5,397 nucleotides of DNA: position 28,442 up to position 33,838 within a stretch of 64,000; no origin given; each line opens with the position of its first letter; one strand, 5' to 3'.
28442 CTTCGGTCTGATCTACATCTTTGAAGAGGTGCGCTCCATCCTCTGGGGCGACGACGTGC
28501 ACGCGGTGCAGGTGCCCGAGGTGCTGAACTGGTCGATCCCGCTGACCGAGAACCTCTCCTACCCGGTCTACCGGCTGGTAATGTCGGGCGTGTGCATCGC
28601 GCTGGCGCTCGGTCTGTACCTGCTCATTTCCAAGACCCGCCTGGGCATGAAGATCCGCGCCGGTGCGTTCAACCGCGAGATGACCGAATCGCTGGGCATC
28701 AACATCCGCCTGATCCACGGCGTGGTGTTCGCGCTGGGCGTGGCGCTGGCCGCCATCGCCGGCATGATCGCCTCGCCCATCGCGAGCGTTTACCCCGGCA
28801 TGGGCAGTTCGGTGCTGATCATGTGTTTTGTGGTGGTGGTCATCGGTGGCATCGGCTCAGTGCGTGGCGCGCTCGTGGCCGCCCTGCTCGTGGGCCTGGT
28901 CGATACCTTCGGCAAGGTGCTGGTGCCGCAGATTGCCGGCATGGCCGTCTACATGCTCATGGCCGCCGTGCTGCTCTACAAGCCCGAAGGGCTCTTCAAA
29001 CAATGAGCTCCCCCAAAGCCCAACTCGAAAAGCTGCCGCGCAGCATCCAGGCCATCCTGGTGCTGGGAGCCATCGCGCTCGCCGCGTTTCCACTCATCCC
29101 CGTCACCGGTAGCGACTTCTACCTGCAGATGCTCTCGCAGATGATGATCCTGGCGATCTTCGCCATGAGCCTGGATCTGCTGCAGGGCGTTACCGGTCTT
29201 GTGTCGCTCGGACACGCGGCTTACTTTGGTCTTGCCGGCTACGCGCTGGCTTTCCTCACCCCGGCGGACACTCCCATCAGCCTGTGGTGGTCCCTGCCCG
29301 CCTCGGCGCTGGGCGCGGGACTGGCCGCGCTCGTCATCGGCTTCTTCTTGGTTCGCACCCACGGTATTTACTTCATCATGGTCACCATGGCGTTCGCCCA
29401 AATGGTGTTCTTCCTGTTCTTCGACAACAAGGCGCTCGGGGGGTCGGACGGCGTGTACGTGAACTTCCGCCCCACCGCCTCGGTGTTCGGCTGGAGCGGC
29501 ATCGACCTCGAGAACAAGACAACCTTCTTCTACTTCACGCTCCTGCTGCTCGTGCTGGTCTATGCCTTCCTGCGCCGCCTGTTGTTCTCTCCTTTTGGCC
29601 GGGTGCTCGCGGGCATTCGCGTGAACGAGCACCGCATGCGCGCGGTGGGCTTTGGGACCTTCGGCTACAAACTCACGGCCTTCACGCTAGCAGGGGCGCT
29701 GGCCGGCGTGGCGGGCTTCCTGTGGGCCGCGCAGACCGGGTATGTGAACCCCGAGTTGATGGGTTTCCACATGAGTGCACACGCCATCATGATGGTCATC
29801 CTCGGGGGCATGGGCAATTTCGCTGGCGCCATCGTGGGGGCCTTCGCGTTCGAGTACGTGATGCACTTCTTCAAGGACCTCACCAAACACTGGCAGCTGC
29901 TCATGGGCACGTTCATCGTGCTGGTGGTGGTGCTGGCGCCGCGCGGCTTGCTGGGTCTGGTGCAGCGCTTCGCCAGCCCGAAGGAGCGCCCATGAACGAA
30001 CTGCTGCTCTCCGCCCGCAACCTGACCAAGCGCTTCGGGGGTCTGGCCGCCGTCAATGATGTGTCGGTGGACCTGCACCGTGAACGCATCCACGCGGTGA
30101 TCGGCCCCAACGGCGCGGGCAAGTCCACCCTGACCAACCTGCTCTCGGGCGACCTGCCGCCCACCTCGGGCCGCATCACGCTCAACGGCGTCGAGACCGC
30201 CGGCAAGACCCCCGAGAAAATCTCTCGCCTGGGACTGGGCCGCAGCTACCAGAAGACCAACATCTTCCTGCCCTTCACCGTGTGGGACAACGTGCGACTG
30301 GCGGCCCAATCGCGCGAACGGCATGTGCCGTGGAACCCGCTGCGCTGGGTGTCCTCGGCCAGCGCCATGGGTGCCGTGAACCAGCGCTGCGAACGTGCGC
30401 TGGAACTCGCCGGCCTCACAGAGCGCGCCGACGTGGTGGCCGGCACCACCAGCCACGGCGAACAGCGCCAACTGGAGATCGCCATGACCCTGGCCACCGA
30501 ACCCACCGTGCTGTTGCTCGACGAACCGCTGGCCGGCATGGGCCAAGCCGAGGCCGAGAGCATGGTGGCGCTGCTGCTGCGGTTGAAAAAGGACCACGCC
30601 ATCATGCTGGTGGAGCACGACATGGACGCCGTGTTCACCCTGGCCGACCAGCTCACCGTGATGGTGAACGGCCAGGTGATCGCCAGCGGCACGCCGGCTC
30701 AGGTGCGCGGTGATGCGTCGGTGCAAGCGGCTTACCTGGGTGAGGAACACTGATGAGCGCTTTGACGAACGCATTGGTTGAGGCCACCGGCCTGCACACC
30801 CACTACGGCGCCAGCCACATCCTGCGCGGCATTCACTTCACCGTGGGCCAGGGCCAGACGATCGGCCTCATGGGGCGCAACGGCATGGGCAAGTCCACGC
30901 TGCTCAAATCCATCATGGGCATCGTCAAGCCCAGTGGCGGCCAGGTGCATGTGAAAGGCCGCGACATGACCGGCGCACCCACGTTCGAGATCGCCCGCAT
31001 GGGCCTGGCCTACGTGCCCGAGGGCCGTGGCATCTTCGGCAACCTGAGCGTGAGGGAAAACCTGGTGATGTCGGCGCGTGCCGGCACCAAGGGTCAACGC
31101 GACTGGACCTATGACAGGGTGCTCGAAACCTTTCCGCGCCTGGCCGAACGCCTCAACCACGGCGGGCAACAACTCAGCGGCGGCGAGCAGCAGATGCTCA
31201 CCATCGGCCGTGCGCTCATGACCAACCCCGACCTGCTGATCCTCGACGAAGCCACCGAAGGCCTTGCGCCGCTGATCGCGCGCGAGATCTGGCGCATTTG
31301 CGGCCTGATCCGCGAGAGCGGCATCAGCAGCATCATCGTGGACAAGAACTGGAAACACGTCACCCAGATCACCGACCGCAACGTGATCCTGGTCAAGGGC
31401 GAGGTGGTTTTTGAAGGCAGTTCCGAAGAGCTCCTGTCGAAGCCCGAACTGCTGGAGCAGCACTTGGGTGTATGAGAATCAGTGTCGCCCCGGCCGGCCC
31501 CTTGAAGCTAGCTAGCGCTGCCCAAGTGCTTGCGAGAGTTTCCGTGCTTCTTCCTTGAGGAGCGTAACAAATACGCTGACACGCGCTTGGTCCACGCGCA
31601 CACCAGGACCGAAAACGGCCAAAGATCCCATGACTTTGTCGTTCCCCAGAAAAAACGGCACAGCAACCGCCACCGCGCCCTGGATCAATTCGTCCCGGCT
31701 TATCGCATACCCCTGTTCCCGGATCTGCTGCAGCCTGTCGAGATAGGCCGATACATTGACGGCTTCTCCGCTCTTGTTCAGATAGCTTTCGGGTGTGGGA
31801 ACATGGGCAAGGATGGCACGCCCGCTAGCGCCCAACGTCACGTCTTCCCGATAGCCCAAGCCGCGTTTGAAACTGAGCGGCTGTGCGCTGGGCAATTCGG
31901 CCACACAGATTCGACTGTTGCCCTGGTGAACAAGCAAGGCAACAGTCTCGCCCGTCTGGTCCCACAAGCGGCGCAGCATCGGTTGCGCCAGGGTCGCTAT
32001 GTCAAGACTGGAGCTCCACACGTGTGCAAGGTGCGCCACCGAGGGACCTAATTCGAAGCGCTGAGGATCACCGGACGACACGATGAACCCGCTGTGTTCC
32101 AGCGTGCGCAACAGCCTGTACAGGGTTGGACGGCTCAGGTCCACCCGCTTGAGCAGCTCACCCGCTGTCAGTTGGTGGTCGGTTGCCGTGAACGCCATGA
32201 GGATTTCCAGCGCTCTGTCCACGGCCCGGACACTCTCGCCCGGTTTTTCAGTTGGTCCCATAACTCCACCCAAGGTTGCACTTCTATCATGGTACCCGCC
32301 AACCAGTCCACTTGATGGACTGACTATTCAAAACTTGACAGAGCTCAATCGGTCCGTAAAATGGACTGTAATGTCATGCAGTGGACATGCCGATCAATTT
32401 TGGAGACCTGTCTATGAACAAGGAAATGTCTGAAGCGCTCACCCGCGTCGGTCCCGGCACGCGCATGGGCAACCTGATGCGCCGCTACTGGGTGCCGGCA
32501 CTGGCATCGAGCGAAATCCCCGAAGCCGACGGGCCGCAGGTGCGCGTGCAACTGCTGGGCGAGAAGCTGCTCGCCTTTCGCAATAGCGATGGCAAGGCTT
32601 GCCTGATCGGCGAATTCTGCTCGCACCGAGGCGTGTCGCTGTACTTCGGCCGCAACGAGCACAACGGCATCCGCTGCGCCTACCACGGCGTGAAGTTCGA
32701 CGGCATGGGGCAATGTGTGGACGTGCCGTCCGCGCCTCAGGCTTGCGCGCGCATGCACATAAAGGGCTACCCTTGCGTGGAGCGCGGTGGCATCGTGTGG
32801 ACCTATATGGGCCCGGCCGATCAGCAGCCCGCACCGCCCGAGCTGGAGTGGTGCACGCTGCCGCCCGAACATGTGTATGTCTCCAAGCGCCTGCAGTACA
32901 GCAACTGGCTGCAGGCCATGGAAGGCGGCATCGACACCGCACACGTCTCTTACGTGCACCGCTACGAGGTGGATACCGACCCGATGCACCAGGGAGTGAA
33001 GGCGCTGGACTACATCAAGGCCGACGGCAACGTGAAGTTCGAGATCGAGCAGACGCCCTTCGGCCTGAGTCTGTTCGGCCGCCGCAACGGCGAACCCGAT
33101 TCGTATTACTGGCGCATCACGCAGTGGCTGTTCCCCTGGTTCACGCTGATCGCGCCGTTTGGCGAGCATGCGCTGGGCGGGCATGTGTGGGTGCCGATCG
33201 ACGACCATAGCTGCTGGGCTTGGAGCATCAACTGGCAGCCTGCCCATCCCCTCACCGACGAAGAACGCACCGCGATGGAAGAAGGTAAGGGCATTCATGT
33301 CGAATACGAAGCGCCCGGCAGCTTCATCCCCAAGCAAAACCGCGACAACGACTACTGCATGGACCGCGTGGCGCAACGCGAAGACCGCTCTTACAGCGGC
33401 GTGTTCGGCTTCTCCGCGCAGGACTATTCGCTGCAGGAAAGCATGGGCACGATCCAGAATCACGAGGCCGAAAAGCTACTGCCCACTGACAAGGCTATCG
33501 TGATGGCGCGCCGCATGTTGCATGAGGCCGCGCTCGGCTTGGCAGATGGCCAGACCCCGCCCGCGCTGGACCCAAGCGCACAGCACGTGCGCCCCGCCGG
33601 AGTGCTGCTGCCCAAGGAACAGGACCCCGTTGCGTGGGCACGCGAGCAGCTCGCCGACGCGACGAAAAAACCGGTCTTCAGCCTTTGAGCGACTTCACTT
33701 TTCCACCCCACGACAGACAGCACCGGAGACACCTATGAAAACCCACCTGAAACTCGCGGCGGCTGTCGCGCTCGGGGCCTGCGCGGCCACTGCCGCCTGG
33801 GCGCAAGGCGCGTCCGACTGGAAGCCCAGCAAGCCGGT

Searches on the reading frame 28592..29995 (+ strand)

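Call 21: search_protein_families(library=pfam, proteins=[window:28592-29995:+])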
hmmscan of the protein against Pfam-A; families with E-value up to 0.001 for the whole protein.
window:28592-29995:+ (467 aa): 1 family
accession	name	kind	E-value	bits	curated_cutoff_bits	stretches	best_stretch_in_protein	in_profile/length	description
PF02653.21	BPD_transp_2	-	2.3e-41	142.1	26.8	1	178-445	3-268/269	Branched-chain amino acid transport system / permease component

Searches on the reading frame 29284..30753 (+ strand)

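Call 21: search_protein_families(library=pfam, proteins=[window:29284-30753:+])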
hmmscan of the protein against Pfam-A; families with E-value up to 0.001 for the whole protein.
window:29284-30753:+ (489 aa): 3 families
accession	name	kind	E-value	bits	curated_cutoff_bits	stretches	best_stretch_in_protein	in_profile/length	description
PF00005.33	ABC_tran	-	9.9e-29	101.1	25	1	257-417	1-137/137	ABC transporter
PF12399.14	BCA_ABC_TP_C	-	3.1e-10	39.9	25.5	1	464-489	1-26/27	Branched-chain amino acid ATP-binding cassette transporter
PF13304.12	AAA_21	-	0.00027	21.5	27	0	269-311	1-55/304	AAA domain, putative AbiEii toxin, Type IV TA system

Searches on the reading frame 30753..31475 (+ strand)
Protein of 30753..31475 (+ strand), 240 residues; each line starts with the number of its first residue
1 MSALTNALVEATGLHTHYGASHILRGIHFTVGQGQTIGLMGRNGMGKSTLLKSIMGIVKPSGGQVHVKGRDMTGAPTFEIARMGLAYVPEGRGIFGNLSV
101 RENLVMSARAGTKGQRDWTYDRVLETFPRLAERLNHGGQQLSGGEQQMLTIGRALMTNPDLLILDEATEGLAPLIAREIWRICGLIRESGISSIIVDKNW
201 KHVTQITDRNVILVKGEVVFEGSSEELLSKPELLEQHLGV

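Call 21: search_protein_families(library=pfam, proteins=[window:30753-31475:+])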
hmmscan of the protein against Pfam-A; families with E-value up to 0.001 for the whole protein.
window:30753-31475:+ (240 aa): 2 families
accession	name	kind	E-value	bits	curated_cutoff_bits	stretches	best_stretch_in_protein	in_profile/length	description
PF00005.33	ABC_tran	-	3e-33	115.7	25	1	24-168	1-136/137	ABC transporter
PF03308.22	MeaB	-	6.5e-05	22.5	23.1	1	7-67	6-66/273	Methylmalonyl Co-A mutase-associated GTPase MeaB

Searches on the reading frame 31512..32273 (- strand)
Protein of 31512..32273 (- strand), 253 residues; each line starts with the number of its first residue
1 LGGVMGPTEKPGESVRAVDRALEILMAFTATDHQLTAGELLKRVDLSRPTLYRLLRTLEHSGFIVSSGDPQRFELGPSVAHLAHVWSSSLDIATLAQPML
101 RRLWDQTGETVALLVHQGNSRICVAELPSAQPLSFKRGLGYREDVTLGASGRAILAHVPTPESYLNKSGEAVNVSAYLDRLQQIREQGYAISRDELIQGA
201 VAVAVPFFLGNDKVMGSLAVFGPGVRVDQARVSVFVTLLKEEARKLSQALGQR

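Call 21: search_protein_families(library=pfam, proteins=[window:31512-32273:-])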
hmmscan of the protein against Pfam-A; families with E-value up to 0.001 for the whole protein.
window:31512-32273:- (253 aa): 8 families
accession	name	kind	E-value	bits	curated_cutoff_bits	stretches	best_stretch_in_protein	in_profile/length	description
PF01614.24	IclR_C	-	1.2e-24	87.3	24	1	88-247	5-173/174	Bacterial transcriptional regulator IclR C-terminal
PF09339.16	HTH_IclR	-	5.7e-13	48.9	22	1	17-65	1-49/52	IclR helix-turn-helix domain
PF12840.13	HTH_20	-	3.2e-05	24.2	27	1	23-65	8-49/51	Helix-turn-helix domain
PF25213.1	HVO_A0261_N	-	8.5e-05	22.8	35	1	31-74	21-62/86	HVO_A0261 N-terminal domain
PF01047.28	MarR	-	0.00011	22.5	24.6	1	34-70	17-53/59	MarR family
PF08279.18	HTH_11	-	0.00012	22.3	25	1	20-66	1-47/55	HTH domain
PF01978.25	TrmB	-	0.00015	22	25.6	1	33-73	21-62/68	Sugar-specific transcriptional regulator TrmB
PF12802.13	MarR_2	-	0.00056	20.5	27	0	22-68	8-54/61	MarR family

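Call 70: search_protein_families(library=ncbifam, proteins=[window:31512-32273:-], max_evalue=1e-20)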
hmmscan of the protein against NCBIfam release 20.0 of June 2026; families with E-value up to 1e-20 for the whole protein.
window:31512-32273:- (253 aa): 3 families
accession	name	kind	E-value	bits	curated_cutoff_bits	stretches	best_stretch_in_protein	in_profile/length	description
TIGR02431.1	pcaR_pcaU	subfamily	4.1e-31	108.2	284.75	1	13-250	3-248/248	beta-ketoadipate pathway transcriptional regulators, PcaR/PcaU/PobR family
NF045644.1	TransRegBhcR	equivalog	3.8e-29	101.8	350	1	12-251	19-266/267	HTH-type transcriptional regulator BhcR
NF011671.1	PRK15090.1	equivalog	4e-26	91.8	275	1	10-252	5-255/256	DNA-binding transcriptional regulator KdgR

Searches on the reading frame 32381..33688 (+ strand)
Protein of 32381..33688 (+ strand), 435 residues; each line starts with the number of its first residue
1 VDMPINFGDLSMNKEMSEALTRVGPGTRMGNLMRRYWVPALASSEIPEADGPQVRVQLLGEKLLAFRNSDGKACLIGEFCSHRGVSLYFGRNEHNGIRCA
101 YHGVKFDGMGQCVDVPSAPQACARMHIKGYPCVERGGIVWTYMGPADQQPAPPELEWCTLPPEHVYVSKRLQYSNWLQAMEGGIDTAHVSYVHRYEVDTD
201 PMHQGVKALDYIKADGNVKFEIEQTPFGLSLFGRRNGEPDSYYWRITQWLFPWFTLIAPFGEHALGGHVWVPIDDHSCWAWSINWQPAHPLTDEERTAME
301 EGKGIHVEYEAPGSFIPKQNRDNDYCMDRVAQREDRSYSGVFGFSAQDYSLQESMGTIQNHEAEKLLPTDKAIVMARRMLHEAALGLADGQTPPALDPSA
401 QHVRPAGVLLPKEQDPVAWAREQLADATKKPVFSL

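Call 38: search_protein_families(library=pfam, proteins=[window:32381-33688:+], max_evalue=0.00001)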
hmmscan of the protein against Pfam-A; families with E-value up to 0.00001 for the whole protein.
window:32381-33688:+ (435 aa): 2 families
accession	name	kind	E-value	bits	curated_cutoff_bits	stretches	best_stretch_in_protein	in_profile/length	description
PF19301.5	LigXa_C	-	4.4e-30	105.3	27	1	141-392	1-254/304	LigXa C-terminal domain like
PF00355.32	Rieske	-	1.5e-17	63.7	20.3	1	37-120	2-83/88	Rieske [2Fe-2S] domain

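Call 70: search_protein_families(library=ncbifam, proteins=[window:32381-33688:+], max_evalue=1e-20)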
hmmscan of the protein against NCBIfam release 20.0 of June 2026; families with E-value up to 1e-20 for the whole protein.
window:32381-33688:+ (435 aa): 0 families
